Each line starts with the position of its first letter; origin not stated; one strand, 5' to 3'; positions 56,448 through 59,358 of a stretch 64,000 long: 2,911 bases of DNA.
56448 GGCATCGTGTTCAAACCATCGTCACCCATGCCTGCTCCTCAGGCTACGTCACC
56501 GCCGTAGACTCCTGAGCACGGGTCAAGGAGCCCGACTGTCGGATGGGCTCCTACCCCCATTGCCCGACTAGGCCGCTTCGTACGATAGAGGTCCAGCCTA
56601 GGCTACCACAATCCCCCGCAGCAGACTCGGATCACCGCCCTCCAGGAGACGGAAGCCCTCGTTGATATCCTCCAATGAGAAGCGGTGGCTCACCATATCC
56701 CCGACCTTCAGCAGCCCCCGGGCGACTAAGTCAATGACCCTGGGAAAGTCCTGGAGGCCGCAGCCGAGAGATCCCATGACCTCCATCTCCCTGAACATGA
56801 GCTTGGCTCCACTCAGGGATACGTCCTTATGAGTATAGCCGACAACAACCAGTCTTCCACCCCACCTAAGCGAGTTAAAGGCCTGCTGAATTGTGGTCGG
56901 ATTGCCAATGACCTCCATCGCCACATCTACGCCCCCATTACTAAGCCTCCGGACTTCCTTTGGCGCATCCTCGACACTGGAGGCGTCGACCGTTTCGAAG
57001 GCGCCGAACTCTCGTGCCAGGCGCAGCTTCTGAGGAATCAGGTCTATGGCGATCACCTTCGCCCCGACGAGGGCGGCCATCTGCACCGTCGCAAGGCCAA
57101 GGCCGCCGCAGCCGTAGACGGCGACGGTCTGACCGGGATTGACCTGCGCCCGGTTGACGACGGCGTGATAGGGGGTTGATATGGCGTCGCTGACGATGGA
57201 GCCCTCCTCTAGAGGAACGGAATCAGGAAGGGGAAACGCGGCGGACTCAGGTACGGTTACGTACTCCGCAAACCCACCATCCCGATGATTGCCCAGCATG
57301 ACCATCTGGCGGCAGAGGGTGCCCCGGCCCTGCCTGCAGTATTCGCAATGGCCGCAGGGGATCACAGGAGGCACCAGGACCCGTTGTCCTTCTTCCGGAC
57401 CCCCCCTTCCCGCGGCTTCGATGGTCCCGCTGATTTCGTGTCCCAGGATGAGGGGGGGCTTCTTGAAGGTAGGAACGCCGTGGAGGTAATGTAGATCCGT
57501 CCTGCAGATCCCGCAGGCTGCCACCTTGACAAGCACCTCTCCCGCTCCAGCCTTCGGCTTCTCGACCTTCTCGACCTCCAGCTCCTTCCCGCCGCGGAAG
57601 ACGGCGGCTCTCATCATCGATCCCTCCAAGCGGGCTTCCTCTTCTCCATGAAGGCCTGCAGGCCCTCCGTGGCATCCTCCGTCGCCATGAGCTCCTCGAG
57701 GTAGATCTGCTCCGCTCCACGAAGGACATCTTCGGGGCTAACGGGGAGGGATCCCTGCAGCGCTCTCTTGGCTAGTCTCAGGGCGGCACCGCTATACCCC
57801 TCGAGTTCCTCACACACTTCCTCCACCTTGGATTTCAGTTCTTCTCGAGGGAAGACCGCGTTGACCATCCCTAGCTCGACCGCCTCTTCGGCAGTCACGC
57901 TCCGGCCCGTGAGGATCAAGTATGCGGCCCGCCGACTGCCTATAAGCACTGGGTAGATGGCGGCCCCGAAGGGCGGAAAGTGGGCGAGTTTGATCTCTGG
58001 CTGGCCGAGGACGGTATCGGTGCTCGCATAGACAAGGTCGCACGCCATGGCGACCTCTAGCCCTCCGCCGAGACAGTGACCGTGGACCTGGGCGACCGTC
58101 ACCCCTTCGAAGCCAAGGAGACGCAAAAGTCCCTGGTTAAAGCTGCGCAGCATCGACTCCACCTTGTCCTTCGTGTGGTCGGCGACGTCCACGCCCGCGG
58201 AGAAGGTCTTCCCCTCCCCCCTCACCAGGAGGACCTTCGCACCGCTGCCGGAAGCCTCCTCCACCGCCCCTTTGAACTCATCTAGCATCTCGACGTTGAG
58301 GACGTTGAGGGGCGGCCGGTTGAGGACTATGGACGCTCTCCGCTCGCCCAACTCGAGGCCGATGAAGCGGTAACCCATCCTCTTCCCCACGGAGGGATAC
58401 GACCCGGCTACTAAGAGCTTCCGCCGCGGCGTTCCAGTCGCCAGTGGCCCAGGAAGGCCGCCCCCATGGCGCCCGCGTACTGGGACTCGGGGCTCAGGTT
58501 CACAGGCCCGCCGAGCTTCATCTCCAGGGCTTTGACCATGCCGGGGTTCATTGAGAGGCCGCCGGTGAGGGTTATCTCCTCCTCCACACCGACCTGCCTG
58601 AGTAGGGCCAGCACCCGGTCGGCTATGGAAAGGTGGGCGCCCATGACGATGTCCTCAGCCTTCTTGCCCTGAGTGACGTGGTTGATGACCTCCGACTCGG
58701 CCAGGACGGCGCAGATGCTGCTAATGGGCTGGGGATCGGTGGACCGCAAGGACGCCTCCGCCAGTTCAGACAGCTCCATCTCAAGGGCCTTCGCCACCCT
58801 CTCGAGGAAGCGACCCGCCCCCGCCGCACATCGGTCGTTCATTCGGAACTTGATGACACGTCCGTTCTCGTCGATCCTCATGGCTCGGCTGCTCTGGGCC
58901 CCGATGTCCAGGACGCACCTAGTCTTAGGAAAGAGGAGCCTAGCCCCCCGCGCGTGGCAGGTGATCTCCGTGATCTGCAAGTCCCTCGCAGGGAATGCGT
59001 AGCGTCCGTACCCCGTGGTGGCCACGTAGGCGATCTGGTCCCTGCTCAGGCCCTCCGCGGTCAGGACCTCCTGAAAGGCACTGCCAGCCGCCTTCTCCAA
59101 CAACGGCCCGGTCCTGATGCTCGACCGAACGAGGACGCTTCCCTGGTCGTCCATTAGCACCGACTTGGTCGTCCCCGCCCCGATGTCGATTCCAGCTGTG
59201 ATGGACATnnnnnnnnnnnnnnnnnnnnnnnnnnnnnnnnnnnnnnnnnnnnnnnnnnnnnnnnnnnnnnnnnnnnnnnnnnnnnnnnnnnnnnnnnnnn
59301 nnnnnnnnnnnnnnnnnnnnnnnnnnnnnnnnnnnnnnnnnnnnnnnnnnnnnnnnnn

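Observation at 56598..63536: Complete benzoyl-CoA-reductase-like dearomatization module (two HgdAB/BcrBC-type subunits, two distinct HgdC/BadFG-type ATPases, crotonase, Zn-ADH, divergent crotonase with zinc ribbon) in an archaeon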

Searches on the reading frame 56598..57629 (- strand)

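Call 3: search_protein_families(library=ncbifam, proteins=[window:56598-57629:-], max_evalue=0.00001)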
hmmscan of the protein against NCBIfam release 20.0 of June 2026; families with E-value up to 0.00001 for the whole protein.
window:56598-57629:- (343 aa): 26 families (the best 25 are shown)
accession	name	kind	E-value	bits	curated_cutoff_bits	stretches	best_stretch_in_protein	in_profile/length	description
TIGR03201.1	dearomat_had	equivalog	1.3e-71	241.6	338.65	1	13-327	7-334/349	6-hydroxycyclohex-1-ene-1-carbonyl-CoA dehydrogenase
NF041097.1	keto_inos_dh_IolM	equivalog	2.5e-61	207.5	450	1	15-327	38-375/389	scyllo-inosose 3-dehydrogenase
TIGR03989.1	Rxyl_3153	subfamily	5.6e-59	200.2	440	2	118-341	139-368/370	NDMA-dependent alcohol dehydrogenase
NF010344.0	PRK13771.1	subfamily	4.5e-58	196.8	349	1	6-330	1-321/334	putative alcohol dehydrogenase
NF007489.0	PRK10083.1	equivalog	6.8e-57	192.9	376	1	6-330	1-324/339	Zn-dependent oxidoreductase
NF003808.0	PRK05396.1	equivalog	1.5e-56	191.8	380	1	16-333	12-332/341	L-threonine 3-dehydrogenase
NF006940.0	PRK09422.1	equivalog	6e-55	186.6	344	1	6-332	1-325/338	alcohol dehydrogenase AdhP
TIGR00692.1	tdh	equivalog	3.2e-54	184.2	458.35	1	17-333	11-332/340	L-threonine 3-dehydrogenase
TIGR03451.1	mycoS_dep_FDH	equivalog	1.6e-51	175.3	512.9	1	14-342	11-357/358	S-(hydroxymethyl)mycothiol dehydrogenase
NF041172.1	AcrlCoa_red_Thmprot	equivalog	9.5e-50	169.4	500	1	6-330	1-322/334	acryloyl-CoA reductase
TIGR02818.1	adh_III_F_hyde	equivalog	5.5e-46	157.3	543.95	2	119-332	139-359/368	S-(hydroxymethyl)glutathione dehydrogenase/class III alcohol dehydrogenase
NF007375.0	PRK09880.1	equivalog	3.2e-44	151.1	469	1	7-326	6-327/344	L-idonate 5-dehydrogenase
NF007642.0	PRK10309.1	equivalog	4.6e-42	144.5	550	1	6-328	1-332/347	galactitol-1-phosphate 5-dehydrogenase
NF047908.1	AldhRedAhr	equivalog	2.2e-41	141.9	470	1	12-333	11-326/335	NADPH-dependent aldehyde reductase Ahr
TIGR03366.1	HpnZ_proposed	hypoth_equivalog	1.5e-39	136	328.1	1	26-284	2-275/315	putative phosphonate catabolism associated alcohol dehydrogenase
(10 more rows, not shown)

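Call 4: search_protein_families(library=pfam, proteins=[window:56598-57629:-], max_evalue=0.001)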
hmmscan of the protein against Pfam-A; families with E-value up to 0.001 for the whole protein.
window:56598-57629:- (343 aa): 4 families
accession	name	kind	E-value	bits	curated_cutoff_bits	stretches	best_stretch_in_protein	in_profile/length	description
PF00107.32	ADH_zinc_N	-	1.3e-32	112.9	31.8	1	176-303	1-128/129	Zinc-binding dehydrogenase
PF08240.17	ADH_N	-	1.9e-31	108.9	23.5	1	28-136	1-104/104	Alcohol dehydrogenase GroES-like domain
PF13602.12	ADH_zinc_N_2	-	1.2e-08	36.4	27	1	209-332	2-126/134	Zinc-binding dehydrogenase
PF16912.11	Glu_dehyd_C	-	7.1e-06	26.1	34.9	1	141-326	8-198/211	Glucose dehydrogenase C-terminus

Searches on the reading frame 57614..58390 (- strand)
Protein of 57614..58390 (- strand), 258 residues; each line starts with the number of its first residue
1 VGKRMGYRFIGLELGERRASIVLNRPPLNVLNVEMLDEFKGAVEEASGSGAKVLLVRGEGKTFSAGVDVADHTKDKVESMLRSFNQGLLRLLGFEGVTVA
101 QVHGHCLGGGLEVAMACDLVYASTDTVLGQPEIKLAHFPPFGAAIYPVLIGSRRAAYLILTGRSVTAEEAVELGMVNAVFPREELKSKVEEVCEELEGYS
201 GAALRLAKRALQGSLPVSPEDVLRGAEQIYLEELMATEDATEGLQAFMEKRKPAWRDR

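Call 3: search_protein_families(library=ncbifam, proteins=[window:57614-58390:-], max_evalue=0.00001)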
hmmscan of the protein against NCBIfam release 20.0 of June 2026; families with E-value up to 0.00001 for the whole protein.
window:57614-58390:- (258 aa): 72 families (the best 25 are shown)
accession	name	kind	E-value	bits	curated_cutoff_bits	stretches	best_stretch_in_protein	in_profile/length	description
TIGR03189.1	dienoyl_CoA_hyt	equivalog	1.4e-47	162.1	292.5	1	22-258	15-251/251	cyclohexa-1,5-dienecarbonyl-CoA hydratase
NF005803.0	PRK07658.1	equivalog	1.1e-43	149.5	313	1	10-258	4-257/257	enoyl-CoA hydratase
NF051848.1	EnCoAHydtEchA19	equivalog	1.8e-41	142.4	400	1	20-258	12-258/258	enoyl-CoA hydratase EchA19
NF006566.0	PRK09076.1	subfamily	8.7e-41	140.2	286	1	15-257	12-259/260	enoyl-CoA hydratase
NF004517.0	PRK05862.1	equivalog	1.1e-39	136.5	396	1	6-258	2-257/257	enoyl-CoA hydratase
NF004475.0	PRK05809.1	subfamily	5e-39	134.4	394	1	5-257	1-259/260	short-chain-enoyl-CoA hydratase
NF005802.0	PRK07657.1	equivalog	8.2e-39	133.7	363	1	19-256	15-258/260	enoyl-CoA hydratase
NF007239.0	PRK09674.1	equivalog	3.4e-38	131.6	371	1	19-256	15-255/257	2,3-dehydroadipyl-CoA hydratase PaaF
NF005804.0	PRK07659.1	equivalog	3.1e-37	128.5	311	1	9-256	7-258/260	enoyl-CoA hydratase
NF005073.0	PRK06495.1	subfamily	1.2e-34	119.8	296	1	12-258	8-257/257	enoyl-CoA hydratase/isomerase family protein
NF042430.2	EnCoAhydt_DpgD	equivalog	1.4e-34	119.8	400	1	16-257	5-257/258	enoyl-CoA-hydratase DpgD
NF006140.0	PRK08290.1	subfamily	1.6e-34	119.5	280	2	93-212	120-238/292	enoyl-CoA hydratase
NF006008.0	PRK08139.1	equivalog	4.3e-33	115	313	1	19-257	22-265/266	enoyl-CoA hydratase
NF004795.0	PRK06143.1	subfamily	5e-33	114.7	283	1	23-213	25-220/260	enoyl-CoA hydratase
NF004634.0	PRK05980.1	equivalog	5.2e-33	114.5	375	1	12-255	7-260/263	crotonase/enoyl-CoA hydratase family protein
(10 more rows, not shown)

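Call 4: search_protein_families(library=pfam, proteins=[window:57614-58390:-], max_evalue=0.001)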
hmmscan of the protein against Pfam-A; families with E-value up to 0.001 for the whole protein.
window:57614-58390:- (258 aa): 2 families
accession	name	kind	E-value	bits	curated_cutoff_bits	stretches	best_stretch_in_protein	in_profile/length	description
PF00378.25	ECH_1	-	2.9e-48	164.9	27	1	19-258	7-251/251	Enoyl-CoA hydratase/isomerase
PF16113.10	ECH_2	-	4e-23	82.9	27.2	1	20-193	3-185/335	Enoyl-CoA hydratase/isomerase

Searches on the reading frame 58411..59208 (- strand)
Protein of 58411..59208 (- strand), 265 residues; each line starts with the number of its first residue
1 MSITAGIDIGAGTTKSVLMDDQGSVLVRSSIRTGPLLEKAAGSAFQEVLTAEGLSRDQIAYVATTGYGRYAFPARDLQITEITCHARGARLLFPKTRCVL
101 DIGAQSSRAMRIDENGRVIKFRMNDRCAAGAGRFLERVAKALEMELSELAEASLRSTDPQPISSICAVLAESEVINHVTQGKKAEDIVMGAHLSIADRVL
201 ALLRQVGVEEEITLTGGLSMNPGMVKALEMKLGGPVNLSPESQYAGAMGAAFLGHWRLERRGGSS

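Call 3: search_protein_families(library=ncbifam, proteins=[window:58411-59208:-], max_evalue=0.00001)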
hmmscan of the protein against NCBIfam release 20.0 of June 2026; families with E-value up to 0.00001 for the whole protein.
window:58411-59208:- (265 aa): 5 families
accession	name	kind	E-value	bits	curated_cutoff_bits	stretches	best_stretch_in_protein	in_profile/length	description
TIGR00241.1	CoA_E_activ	domain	3.4e-75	252.8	125.4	1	3-253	1-248/248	acyl-CoA dehydratase activase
TIGR02261.1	benz_CoA_red_D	equivalog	5.8e-56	189.6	312.85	1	3-254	2-262/262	benzoyl-CoA reductase subunit D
TIGR03192.1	benz_CoA_bzdQ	equivalog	4.6e-54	183.9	380.2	1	3-256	33-288/293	benzoyl-CoA reductase, bzd-type, subunit Q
TIGR02259.1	benz_CoA_red_A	equivalog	1.2e-51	175.9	578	1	60-251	231-429/432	benzoyl-CoA reductase subunit A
TIGR03286.1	methan_mark_15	hypoth_equivalog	8.5e-37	127.1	455.75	1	3-253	145-400/404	methanogenesis marker 15 protein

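Call 4: search_protein_families(library=pfam, proteins=[window:58411-59208:-], max_evalue=0.001)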
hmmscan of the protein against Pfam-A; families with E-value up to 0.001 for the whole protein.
window:58411-59208:- (265 aa): 2 families
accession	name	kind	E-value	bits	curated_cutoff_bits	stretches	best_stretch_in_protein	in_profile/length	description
PF01869.26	BcrAD_BadFG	-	3.7e-65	220.6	31.5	1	6-254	2-271/271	BadF/BadG/BcrA/BcrD ATPase family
PF00370.27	FGGY_N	-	8e-05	22.8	28.8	0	5-30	3-28/245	FGGY family of carbohydrate kinases, N-terminal domain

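Call 13: search_solved_structures(query=window:58411-59208:-, max_evalue=0.001)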
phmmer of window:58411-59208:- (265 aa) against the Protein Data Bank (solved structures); distinct sequences matched with E-value up to 0.001: 5.
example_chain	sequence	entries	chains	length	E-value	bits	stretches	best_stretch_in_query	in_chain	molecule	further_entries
9gai_D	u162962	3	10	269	2.9e-73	249.7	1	1-254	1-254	3-methylbenzoyl-CoA reductase alpha subunit MbdQ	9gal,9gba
4eht_A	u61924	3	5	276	7.9e-61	209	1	4-253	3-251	Activator of 2-hydroxyisocaproyl-CoA dehydratase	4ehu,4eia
9gai_C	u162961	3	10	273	4.9e-57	196.6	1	3-264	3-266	3-methylbenzoyl-CoA reductase delta subunit MbdP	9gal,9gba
1hux_A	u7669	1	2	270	1.7e-56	194.8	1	4-257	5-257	ACTIVATOR OF (R)-2-HYDROXYGLUTARYL-COA DEHYDRATASE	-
7yyl_E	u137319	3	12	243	6.7e-37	130.6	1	5-254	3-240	Putative CoA-substrate-specific enzyme activase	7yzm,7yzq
